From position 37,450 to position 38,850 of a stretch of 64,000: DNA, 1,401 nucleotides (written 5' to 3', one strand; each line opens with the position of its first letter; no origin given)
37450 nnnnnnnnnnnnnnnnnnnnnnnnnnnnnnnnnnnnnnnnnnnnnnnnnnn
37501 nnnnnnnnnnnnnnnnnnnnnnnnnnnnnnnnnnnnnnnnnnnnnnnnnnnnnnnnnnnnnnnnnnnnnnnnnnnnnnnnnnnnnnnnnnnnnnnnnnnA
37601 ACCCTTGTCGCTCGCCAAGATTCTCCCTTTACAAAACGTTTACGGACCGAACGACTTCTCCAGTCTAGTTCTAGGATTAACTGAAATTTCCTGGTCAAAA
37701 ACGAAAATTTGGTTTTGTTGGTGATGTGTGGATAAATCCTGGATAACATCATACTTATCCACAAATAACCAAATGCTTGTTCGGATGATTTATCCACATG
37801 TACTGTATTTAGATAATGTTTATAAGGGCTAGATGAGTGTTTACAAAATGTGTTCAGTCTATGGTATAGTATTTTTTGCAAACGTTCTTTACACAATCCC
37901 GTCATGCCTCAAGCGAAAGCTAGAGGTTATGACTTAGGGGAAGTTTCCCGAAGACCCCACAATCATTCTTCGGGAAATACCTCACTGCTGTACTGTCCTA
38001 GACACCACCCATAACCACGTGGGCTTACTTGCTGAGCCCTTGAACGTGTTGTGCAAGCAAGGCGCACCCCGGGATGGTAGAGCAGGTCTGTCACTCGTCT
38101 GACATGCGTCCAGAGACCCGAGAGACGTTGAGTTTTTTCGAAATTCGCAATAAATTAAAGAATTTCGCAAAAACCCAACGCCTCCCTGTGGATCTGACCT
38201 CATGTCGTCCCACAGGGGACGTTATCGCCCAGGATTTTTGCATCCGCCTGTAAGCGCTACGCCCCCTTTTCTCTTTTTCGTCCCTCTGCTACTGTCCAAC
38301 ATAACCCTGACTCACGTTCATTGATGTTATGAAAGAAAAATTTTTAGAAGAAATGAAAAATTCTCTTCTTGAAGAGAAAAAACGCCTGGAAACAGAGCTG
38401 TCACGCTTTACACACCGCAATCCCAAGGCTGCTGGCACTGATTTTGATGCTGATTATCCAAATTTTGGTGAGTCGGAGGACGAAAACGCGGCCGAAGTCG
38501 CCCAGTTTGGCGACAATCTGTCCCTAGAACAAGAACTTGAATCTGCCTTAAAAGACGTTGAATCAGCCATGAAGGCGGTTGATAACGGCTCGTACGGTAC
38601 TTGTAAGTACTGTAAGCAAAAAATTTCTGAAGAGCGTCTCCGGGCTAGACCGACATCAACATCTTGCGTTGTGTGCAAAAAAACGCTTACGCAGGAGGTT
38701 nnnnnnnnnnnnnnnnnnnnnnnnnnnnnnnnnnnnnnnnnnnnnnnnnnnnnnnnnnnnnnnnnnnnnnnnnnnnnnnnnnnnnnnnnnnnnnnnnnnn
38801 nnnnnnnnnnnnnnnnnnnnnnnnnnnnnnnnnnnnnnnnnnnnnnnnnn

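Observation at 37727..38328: Dense DnaA-box cluster plus a 600-nt ORF-free gap about 9 kb away from dnaA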

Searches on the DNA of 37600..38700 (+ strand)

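Call 5: search_rna_families(source=window, start=37600, end=38450, threshold=evalue, max_evalue=10, show_alignments=3)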
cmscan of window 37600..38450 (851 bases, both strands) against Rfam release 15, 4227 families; matches with E-value up to 10: 6.
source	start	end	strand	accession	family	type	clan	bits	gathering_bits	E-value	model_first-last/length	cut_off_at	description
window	38113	38194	-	RF04230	mir-9261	Gene; miRNA;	-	23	86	0.059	1-92/92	no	mir-9261 microRNA precursor family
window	38128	38176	-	RF03217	mir-3167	Gene; miRNA;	-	23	86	0.18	1-59/59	no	mir-3167 microRNA precursor family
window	38120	38186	-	RF03992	mir-6302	Gene; miRNA;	-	18.4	90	0.65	1-79/79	no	mir-6302 microRNA precursor family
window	38130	38178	+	RF03217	mir-3167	Gene; miRNA;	-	18.4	86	2.5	1-59/59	no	mir-3167 microRNA precursor family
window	37724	37807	+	RF03704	MIR4380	Gene; miRNA;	-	16.7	83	3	1-82/82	no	MIR4380 microRNA precursor family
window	38335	38386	+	RF04266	mir-9412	Gene; miRNA;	-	15.3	70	9.8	1-64/64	no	mir-9412 microRNA precursor family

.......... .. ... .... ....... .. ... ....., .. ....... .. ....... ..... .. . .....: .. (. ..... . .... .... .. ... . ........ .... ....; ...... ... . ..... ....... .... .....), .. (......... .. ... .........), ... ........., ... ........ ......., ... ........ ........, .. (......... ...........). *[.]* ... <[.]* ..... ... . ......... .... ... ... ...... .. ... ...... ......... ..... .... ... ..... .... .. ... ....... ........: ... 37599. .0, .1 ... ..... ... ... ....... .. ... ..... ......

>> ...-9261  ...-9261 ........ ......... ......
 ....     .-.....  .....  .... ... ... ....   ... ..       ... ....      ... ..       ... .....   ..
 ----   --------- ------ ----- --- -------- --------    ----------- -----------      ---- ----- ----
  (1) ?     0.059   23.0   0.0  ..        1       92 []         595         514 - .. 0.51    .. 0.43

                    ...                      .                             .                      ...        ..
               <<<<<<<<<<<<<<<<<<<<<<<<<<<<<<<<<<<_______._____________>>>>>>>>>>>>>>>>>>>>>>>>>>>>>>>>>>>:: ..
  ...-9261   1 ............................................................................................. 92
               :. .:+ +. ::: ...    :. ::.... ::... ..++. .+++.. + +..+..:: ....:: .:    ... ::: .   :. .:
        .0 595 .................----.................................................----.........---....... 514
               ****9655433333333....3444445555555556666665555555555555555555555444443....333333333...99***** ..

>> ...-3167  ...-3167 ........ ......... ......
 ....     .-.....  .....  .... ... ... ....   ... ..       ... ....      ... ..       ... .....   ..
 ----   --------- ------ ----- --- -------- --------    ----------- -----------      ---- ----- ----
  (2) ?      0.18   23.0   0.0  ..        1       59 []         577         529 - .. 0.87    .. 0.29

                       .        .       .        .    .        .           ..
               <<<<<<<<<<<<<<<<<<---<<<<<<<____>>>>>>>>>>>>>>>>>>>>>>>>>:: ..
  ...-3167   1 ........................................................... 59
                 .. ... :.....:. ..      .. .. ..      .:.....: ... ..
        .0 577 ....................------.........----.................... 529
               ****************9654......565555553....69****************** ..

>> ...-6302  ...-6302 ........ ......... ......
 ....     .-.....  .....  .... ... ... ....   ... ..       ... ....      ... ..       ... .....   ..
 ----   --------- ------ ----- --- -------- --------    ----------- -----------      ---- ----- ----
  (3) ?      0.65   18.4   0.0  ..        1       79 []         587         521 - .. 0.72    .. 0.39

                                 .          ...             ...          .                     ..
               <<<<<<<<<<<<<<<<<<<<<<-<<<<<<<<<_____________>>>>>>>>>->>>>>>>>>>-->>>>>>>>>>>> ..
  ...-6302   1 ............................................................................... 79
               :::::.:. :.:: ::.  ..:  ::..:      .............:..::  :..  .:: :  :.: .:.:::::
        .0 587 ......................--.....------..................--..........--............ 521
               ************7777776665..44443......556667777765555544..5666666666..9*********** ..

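Call 50: build_rna_model(alignment_id=A4)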
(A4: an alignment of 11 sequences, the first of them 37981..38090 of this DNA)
Model R1 built from alignment A4 (11 sequences, 139 columns); structure: RNAalifold consensus.
model positions 124; base pairs 33; branch points 1; effective number of sequences 2.65; information 0.59 bits per position. Calibrated on 0.2 Mb of random sequence (short: E-values are rough).
structure used (alignment columns):
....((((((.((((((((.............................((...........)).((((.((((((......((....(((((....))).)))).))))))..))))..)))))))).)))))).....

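Call 51: search_with_rna_model(model_id=R1, sources=[window, L001, L007, L049, L082, L083, L084, L085, L086, L087, L088, L089, L090, L091, L092, L093, L094, L095, L096, L097, L098, L099, L100, L101, L102, L103, L104, L105, L106, L107, L108, L109, L110, L111, L112, L113, L135, L136, L137, L138], max_evalue=1, make_alignment=true)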
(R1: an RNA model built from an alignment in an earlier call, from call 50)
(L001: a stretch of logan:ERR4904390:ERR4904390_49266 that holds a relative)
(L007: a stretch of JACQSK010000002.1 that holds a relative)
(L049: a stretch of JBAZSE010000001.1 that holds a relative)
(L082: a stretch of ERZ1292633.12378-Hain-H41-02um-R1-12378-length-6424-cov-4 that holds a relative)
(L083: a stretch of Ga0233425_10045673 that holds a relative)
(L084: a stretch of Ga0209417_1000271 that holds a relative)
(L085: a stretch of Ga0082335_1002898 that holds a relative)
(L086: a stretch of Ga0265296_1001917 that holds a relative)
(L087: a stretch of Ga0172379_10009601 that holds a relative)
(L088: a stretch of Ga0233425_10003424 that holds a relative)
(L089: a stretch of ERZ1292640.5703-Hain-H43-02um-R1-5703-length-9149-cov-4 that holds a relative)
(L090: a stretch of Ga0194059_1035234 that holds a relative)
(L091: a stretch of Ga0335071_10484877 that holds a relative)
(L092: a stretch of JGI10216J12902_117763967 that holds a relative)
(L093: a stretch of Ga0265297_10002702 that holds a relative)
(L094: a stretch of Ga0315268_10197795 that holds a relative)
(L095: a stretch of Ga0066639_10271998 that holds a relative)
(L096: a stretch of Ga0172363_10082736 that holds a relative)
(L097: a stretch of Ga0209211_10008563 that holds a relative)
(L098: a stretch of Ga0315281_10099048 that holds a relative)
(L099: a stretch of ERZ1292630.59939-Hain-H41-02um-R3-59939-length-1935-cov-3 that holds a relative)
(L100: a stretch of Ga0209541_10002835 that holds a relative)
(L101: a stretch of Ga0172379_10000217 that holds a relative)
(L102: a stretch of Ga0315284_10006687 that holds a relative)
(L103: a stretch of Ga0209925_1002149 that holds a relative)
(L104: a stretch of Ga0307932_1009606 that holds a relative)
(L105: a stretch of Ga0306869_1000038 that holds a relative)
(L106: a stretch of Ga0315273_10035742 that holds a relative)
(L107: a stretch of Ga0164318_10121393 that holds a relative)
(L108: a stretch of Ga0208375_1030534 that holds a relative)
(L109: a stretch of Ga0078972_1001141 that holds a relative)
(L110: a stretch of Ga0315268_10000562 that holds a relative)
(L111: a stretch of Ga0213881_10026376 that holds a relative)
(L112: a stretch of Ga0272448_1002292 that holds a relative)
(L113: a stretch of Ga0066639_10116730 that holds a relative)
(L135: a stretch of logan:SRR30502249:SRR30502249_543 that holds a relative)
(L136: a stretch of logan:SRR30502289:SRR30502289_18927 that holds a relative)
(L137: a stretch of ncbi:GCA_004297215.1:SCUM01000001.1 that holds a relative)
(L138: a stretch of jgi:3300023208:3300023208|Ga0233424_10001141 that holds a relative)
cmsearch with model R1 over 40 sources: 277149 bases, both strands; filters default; matches with E-value up to 1: 24.
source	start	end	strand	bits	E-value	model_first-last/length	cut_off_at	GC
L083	2146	2268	+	117.5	2.3e-24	1-124/124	no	0.44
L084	2150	2274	+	115.7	6.1e-24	1-124/124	no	0.44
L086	2164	2287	+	114.2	1.3e-23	1-124/124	no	0.46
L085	2154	2277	+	113.7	1.7e-23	1-124/124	no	0.48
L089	1219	1341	+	113.7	1.8e-23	1-124/124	no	0.46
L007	4779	4902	+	112.6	3.1e-23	1-124/124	no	0.48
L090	769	892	+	103.5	3.9e-21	1-124/124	no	0.35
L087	2122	2254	+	99.5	3.3e-20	1-124/124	no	0.33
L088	2062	2199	+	90.7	3.4e-18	1-124/124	no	0.46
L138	9687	9809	+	89.3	7.1e-18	1-124/124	no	0.52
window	37981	38090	+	60.8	2.5e-11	1-124/124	no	0.57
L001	13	122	+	60.8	2.5e-11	1-124/124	no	0.57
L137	9629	9759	+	46.8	4.1e-08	1-124/124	no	0.56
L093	1595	1716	+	46.8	4.1e-08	1-124/124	no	0.44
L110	2111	2232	+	43.6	2.3e-07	1-124/124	no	0.46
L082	2180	2280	+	42.6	3.8e-07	1-124/124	no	0.56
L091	198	318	+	41.8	5.9e-07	1-124/124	no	0.48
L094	912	1032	+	39.3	2.2e-06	1-124/124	no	0.46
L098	326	456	+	37.6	5.3e-06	1-124/124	no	0.47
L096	35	139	+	30.6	0.00022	1-124/124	no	0.45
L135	8533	8631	+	28.8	0.00057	1-124/124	no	0.53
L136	2567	2665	+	28.8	0.00057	1-124/124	no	0.53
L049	7084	7164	+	18.4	0.14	1-124/124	no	0.41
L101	4508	4588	+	18.4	0.14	1-124/124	no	0.41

Alignment A5: 24 matches aligned to the model, 192 columns, each read 5' to 3' on its own strand. Consensus structure (alignment columns), stored with it:
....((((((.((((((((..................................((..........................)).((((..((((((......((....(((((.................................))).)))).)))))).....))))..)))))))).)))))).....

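Call 57: search_rna_families(sources=[L091, L094, L090, L083, L136, L092, L095], threshold=evalue, max_evalue=10)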
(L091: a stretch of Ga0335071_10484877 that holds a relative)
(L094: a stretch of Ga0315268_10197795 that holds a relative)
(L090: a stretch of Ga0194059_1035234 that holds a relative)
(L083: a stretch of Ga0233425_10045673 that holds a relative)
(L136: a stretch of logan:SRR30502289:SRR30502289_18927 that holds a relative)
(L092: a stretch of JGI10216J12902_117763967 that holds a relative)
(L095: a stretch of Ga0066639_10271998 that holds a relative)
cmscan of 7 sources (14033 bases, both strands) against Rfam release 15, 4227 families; matches with E-value up to 10: 15.
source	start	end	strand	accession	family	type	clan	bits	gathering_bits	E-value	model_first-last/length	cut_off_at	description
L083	2851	2976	+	RF01859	Phe_leader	Cis-reg; leader;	-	29.7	55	0.15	1-125/125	no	Phenylalanine leader peptide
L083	626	711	+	RF02450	ncr1175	Gene; sRNA;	-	26.3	60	0.35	1-110/110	no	Bacillus sRNA ncr1175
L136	2773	2834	-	RF04245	MIR169_7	Gene; miRNA;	CL00098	25.9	44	0.44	1-85/85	no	MIR169_7 microRNA precursor family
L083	1986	2098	+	RF01644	ceN59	Gene; snRNA; snoRNA; HACA-box;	-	25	50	1.8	1-137/137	no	Caenorhabditis snoRNA ceN59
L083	2928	3001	-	RF01770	rimP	Cis-reg; leader;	-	22.2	47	7.9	1-102/102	no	Gammaprotebacteria rimP leader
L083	597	709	+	RF02901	AaHKsRNA41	Gene; sRNA;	-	22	97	0.17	1-187/187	no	Aggregatibacter sRNA 41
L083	1098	1146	-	RF04343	Plastid-psbA-2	Cis-reg;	CL00153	22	55.8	3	1-60/60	no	Plastid-psbA-2 3UTR RNA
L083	628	718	+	RF01772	rnk_pseudo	Cis-reg; leader;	-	21.8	55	6.5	1-108/108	no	Pseudomonas rnk leader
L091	329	420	-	RF04287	mir-9195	Gene; miRNA;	-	21.3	90.5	3.2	1-87/87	no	mir-9195 microRNA precursor family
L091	346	398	-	RF02337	GlsR8_miR10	Gene; snRNA; snoRNA; CD-box;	-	20.7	100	1.5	1-70/70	no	Giardia snoRNA GlsR8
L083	1113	1199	-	RF00814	mir-316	Gene; miRNA;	-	19.9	80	6.7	1-91/91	no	mir-316 microRNA precursor family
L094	1060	1111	-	RF02337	GlsR8_miR10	Gene; snRNA; snoRNA; CD-box;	-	18.9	100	5.3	1-70/70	no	Giardia snoRNA GlsR8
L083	1584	1761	+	RF02060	STnc410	Gene; sRNA;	-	16.7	50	8.9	1-158/158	no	Enterobacterial sRNA STnc410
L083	1021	1136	-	RF01845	enod40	Gene;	-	15.2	45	7.6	96-222/263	no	Early nodulin 40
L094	951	1057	+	RF01880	Xist_exon1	Gene; lncRNA;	-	14.1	50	6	1-85/85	no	X-chromosome inactivation gene exon 1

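Call 60: build_rna_model(alignment_id=A6)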
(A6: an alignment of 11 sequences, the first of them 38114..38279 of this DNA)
Model R2 built from alignment A6 (11 sequences, 168 columns); structure: RNAalifold consensus.
model positions 146; base pairs 26; branch points 1; effective number of sequences 4.61; information 0.59 bits per position. Calibrated on 0.2 Mb of random sequence (short: E-values are rough).
structure used (alignment columns):
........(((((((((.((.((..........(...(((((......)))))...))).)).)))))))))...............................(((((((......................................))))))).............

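Call 61: search_with_rna_model(model_id=R2, sources=[window, L007, L049, L082, L083, L084, L085, L086, L087, L088, L089, L090, L091, L092, L093, L094, L095, L096, L097, L098, L099, L100, L102, L103, L104, L105, L106, L107, L108, L109, L110, L111, L112, L113, L135, L137, L138], max_evalue=1, make_alignment=true)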
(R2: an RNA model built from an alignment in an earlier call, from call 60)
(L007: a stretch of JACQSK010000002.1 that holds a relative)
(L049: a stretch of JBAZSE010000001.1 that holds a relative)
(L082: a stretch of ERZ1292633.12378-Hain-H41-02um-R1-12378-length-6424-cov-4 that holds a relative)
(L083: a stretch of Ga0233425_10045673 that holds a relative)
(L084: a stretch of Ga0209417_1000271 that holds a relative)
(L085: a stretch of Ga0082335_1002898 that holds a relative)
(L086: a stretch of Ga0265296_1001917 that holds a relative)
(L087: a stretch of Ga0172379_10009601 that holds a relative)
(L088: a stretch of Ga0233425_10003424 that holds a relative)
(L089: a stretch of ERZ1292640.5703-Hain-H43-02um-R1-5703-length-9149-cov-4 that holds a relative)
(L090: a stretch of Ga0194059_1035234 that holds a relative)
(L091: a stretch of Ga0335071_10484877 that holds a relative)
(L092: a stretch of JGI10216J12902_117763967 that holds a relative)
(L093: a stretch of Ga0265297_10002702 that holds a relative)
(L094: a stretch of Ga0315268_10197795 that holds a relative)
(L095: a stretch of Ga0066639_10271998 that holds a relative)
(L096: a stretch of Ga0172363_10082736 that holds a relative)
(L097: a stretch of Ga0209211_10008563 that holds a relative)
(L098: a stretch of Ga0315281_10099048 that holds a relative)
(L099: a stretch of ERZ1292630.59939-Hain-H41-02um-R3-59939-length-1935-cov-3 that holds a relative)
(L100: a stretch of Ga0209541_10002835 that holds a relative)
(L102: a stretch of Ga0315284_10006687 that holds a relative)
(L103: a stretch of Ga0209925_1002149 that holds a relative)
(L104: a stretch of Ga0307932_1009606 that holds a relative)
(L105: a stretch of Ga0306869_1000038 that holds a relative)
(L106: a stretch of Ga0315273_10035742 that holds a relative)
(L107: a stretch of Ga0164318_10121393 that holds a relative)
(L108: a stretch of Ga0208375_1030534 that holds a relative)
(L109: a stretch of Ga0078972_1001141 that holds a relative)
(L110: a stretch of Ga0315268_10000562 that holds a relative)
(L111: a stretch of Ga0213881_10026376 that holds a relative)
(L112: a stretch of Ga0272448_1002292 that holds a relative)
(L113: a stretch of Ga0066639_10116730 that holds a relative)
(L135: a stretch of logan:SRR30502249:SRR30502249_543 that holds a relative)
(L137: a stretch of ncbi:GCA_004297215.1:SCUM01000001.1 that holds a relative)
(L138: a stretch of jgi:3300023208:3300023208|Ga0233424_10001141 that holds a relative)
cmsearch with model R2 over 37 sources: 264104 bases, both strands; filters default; matches with E-value up to 1: 30.
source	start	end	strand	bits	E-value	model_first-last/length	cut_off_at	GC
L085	2296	2433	+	125.1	2.7e-34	1-146/146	no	0.49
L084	2295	2432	+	123.1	1e-33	1-146/146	no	0.49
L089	1365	1507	+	121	4.3e-33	1-146/146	no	0.51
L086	2311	2455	+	120.8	5.1e-33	1-146/146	no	0.51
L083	2287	2421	+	119.3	1.3e-32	1-146/146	no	0.5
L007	4926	5074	+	115.7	1.6e-31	1-146/146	no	0.5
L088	2222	2355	+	102.3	1.3e-27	1-146/146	no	0.54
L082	2302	2442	+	98.9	1.3e-26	1-146/146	no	0.52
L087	2272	2404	+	91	2.8e-24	1-146/146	no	0.47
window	38115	38279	+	76.5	5.1e-20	1-146/146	no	0.48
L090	915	1024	+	68.8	9.4e-18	1-146/146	no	0.51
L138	9836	9969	+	45.9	4.9e-11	1-146/146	no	0.58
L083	2237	2353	-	42.5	4.8e-10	1-146/146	no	0.46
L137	9789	9933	+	40.4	2.1e-09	1-146/146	no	0.59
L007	4887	4991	-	36.8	2.3e-08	1-146/146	no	0.5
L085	2185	2363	-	36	3.9e-08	1-146/146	no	0.49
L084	2182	2362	-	33.8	1.7e-07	1-146/146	no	0.48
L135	8655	8805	+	32.1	5.7e-07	1-146/146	no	0.51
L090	884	980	-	29.6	2.9e-06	1-146/146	no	0.48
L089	1310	1428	-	26.2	3e-05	1-146/146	no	0.49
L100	2091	2234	+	25.7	4.3e-05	1-146/146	no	0.42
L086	2256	2376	-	24.7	8e-05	1-146/146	no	0.49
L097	1616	1709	+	22.6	0.00034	1-146/146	no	0.5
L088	2231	2276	-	20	0.002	10-58/146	no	0.46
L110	2257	2401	+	17.5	0.011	1-146/146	no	0.51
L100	923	1040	-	17.1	0.014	1-146/146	no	0.44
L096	157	293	+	17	0.015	1-146/146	no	0.53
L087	2158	2333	-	16.9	0.016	1-146/146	no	0.4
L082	2242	2363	-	15.8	0.034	1-146/146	no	0.54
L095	21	175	+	14.5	0.083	1-146/146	no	0.45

Alignment A7: 30 matches aligned to the model, 310 columns, each read 5' to 3' on its own strand. Consensus structure (alignment columns), stored with it:
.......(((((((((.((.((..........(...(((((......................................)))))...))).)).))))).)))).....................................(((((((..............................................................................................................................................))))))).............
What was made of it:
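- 37878..38278 (+): Structured noncoding RNA gene, about 400 nt, unknown family (ends inferred). Covariance models find unseeded relatives (calls 51, 61).
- Tried and rejected: Model alignment A7 (call 61).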
